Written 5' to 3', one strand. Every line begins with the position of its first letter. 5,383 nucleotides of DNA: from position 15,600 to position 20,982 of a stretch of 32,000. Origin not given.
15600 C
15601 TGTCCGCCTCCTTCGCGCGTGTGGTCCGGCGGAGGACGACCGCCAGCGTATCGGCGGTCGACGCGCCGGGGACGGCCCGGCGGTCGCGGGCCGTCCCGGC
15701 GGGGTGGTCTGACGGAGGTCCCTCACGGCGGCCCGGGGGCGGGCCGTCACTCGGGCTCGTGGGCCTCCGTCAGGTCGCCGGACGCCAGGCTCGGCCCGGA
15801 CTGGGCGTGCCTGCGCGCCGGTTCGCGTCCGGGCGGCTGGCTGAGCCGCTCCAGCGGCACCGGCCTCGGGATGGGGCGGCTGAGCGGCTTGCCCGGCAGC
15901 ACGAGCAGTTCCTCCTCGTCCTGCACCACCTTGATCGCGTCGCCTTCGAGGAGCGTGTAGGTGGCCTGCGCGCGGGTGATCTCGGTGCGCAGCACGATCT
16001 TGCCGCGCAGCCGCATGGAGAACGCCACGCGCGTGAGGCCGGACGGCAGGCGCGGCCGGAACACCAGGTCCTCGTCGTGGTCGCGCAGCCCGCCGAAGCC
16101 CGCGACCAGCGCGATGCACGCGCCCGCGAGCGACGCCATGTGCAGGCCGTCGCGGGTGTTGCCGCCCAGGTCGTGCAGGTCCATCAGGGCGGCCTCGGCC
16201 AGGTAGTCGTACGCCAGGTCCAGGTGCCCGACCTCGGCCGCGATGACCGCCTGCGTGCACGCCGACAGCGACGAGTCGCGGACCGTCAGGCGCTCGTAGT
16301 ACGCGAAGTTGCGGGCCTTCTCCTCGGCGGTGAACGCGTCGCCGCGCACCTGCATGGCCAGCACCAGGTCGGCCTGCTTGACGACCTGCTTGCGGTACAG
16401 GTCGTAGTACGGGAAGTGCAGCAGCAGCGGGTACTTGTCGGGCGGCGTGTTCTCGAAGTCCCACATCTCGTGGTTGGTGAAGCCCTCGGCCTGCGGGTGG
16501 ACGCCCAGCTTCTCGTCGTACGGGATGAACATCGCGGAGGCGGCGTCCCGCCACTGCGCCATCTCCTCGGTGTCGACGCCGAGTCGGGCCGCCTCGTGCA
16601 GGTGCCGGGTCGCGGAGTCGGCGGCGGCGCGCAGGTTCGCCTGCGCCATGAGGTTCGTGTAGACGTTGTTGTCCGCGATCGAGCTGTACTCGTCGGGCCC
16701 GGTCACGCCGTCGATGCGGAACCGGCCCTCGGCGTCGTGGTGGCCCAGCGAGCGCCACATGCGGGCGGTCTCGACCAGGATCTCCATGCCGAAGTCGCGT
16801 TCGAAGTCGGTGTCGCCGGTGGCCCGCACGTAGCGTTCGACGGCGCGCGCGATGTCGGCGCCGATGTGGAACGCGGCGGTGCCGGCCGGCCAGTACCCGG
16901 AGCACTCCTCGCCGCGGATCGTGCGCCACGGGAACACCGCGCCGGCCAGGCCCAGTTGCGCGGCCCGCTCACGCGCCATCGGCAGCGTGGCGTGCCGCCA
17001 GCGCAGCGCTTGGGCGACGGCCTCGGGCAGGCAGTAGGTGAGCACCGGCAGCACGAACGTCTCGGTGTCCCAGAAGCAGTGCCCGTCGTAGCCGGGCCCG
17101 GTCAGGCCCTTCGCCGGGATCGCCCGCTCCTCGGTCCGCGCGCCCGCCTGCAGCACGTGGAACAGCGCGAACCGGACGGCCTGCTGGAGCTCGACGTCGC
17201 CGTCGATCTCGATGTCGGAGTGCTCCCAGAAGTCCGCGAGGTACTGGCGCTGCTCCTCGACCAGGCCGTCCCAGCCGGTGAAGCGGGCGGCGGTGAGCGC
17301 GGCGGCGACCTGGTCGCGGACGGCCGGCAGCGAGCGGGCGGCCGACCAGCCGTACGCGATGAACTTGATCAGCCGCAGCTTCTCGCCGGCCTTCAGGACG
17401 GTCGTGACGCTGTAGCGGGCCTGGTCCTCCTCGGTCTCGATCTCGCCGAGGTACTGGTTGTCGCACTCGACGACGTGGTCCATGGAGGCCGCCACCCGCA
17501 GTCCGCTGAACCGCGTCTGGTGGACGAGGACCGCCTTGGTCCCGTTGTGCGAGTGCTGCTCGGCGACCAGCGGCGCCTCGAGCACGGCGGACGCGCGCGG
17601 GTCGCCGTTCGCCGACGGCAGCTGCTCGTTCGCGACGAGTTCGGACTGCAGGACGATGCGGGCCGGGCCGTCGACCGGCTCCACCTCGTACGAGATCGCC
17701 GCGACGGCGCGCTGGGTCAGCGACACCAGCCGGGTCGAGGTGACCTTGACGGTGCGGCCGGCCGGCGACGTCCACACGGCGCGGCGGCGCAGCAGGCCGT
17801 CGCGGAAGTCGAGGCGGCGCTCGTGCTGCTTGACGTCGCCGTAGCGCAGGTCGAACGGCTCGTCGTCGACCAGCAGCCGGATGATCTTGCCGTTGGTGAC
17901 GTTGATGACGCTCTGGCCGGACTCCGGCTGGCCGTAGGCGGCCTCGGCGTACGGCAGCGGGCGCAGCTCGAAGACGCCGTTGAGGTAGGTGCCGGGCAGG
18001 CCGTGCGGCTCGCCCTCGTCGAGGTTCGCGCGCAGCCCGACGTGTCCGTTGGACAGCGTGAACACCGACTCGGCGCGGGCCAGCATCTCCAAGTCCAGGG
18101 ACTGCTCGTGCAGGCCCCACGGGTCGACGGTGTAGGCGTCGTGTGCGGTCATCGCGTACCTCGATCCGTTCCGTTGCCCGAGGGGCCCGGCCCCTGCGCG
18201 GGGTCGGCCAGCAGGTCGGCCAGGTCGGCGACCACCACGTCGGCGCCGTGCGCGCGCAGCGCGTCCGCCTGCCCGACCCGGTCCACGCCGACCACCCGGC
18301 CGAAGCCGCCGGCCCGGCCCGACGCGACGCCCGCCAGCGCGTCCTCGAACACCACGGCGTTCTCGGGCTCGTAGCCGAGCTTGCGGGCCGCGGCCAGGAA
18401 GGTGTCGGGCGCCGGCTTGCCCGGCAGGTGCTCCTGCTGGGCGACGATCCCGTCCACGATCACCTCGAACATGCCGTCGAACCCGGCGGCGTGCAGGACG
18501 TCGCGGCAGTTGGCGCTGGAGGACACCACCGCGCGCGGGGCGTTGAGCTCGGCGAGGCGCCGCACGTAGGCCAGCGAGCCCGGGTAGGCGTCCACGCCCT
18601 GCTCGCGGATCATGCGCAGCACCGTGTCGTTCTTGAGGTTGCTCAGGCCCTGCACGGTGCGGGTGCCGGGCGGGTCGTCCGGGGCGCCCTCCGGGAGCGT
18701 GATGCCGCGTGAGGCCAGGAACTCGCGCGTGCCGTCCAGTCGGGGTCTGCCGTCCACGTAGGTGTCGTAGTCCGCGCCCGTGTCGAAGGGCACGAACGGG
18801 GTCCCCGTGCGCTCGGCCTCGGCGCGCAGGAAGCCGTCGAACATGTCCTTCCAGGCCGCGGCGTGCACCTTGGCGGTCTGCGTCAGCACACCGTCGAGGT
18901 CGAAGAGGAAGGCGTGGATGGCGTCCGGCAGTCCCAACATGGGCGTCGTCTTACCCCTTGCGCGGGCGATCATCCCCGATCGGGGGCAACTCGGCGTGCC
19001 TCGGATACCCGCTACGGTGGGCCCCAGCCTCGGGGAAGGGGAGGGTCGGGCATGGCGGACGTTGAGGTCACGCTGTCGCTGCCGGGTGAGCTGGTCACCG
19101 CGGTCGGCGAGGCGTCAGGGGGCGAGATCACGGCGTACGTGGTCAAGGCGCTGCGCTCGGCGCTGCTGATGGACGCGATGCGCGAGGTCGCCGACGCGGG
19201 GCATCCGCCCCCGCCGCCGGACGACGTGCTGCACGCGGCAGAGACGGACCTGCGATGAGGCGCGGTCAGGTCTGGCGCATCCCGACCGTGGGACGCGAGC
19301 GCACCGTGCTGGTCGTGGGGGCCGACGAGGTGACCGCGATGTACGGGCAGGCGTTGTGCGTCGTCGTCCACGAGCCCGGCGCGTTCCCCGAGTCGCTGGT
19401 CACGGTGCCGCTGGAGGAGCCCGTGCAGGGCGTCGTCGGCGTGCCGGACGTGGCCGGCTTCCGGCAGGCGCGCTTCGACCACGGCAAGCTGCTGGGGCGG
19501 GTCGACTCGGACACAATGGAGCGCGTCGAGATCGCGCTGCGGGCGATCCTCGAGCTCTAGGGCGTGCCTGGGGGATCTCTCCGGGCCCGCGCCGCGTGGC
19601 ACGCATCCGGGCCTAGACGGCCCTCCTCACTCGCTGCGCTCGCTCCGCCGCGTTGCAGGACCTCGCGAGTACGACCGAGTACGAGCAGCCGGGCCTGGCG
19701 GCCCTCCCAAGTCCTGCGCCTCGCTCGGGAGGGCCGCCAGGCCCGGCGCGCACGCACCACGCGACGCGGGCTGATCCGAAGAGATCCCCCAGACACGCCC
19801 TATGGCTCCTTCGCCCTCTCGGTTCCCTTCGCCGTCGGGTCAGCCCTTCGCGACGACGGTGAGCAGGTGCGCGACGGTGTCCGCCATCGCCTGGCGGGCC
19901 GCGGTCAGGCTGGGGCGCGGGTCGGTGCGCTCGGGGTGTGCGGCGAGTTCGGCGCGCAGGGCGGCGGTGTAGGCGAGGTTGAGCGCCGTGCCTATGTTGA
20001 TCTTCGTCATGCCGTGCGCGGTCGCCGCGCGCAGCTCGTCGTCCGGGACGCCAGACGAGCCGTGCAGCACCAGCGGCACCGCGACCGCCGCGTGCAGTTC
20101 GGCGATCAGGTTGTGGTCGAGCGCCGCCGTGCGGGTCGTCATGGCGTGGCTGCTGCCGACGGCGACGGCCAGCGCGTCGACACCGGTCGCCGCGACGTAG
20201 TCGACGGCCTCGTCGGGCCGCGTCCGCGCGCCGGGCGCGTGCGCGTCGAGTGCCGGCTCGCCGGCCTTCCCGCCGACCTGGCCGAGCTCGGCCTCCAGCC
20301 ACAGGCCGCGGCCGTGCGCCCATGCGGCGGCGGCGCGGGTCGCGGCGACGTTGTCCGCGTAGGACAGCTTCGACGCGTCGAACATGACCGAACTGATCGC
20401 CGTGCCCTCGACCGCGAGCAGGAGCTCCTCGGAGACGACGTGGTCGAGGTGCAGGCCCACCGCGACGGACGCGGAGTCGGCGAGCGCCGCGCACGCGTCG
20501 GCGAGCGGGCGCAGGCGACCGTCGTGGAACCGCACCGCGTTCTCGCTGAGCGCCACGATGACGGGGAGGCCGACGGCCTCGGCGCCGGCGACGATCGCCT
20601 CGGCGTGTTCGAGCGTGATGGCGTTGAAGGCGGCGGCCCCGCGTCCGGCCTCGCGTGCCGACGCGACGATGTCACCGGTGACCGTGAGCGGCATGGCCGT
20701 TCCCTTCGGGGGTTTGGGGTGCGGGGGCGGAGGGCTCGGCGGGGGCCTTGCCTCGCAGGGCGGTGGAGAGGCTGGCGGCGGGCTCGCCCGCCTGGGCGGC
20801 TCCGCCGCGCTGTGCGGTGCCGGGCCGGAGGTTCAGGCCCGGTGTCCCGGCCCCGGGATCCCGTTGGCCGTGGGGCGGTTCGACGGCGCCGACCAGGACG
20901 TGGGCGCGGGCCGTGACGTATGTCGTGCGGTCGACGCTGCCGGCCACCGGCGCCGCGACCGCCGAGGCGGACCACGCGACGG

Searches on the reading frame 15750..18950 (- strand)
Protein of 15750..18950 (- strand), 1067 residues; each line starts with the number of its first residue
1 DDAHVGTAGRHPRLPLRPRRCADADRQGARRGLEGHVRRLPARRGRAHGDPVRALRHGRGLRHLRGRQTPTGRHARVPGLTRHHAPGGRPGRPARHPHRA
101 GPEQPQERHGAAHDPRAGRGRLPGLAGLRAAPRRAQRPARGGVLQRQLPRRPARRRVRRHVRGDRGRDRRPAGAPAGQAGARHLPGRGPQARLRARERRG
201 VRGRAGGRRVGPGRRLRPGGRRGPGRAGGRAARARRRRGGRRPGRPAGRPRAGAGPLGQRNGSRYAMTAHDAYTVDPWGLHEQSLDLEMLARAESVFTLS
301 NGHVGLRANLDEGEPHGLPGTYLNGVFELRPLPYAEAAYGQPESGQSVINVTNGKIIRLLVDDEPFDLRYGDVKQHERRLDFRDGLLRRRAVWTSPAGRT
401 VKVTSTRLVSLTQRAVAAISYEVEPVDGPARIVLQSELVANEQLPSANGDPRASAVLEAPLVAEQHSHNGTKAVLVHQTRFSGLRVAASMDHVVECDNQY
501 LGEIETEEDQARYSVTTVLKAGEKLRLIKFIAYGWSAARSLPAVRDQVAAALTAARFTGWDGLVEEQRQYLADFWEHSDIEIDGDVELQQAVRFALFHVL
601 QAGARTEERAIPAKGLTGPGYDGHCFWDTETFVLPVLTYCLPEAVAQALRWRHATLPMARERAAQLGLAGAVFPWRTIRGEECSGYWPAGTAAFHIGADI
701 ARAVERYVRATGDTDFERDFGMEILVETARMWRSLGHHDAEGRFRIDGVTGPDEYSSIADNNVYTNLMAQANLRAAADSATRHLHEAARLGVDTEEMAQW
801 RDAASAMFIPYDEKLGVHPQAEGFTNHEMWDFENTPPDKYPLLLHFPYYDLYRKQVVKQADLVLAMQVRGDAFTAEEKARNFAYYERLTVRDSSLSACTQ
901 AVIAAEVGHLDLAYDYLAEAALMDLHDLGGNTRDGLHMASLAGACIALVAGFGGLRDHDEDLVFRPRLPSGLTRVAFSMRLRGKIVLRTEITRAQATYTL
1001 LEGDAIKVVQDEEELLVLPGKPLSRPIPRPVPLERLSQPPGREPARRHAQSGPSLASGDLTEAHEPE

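Call 53: search_protein_families(library=pfam, proteins=[window:15750-18950:-], max_evalue=0.00001)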
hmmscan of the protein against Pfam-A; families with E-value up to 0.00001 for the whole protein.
window:15750-18950:- (1067 aa): 3 families
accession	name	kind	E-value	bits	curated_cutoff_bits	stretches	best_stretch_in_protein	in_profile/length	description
PF03632.21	Glyco_hydro_65m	-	7.8e-133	443.5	27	1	593-944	1-369/371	Glycosyl hydrolase family 65 central catalytic domain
PF03636.21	Glyco_hydro_65N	-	9.4e-67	225.5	26.6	1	282-536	2-232/233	Glycosyl hydrolase family 65, N-terminal domain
PF03633.20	Glyco_hydro_65C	-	8e-14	51.6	22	1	955-1015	1-60/62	Glycosyl hydrolase family 65, C-terminal domain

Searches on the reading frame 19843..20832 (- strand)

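Call 53: search_protein_families(library=pfam, proteins=[window:19843-20832:-], max_evalue=0.00001)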
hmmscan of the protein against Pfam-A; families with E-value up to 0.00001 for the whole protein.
window:19843-20832:- (330 aa): 1 family
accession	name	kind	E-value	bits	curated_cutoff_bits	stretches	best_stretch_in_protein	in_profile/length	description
PF01116.26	F_bP_aldolase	-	5.9e-76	256.1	25.5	1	53-327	4-272/277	Fructose-bisphosphate aldolase class-II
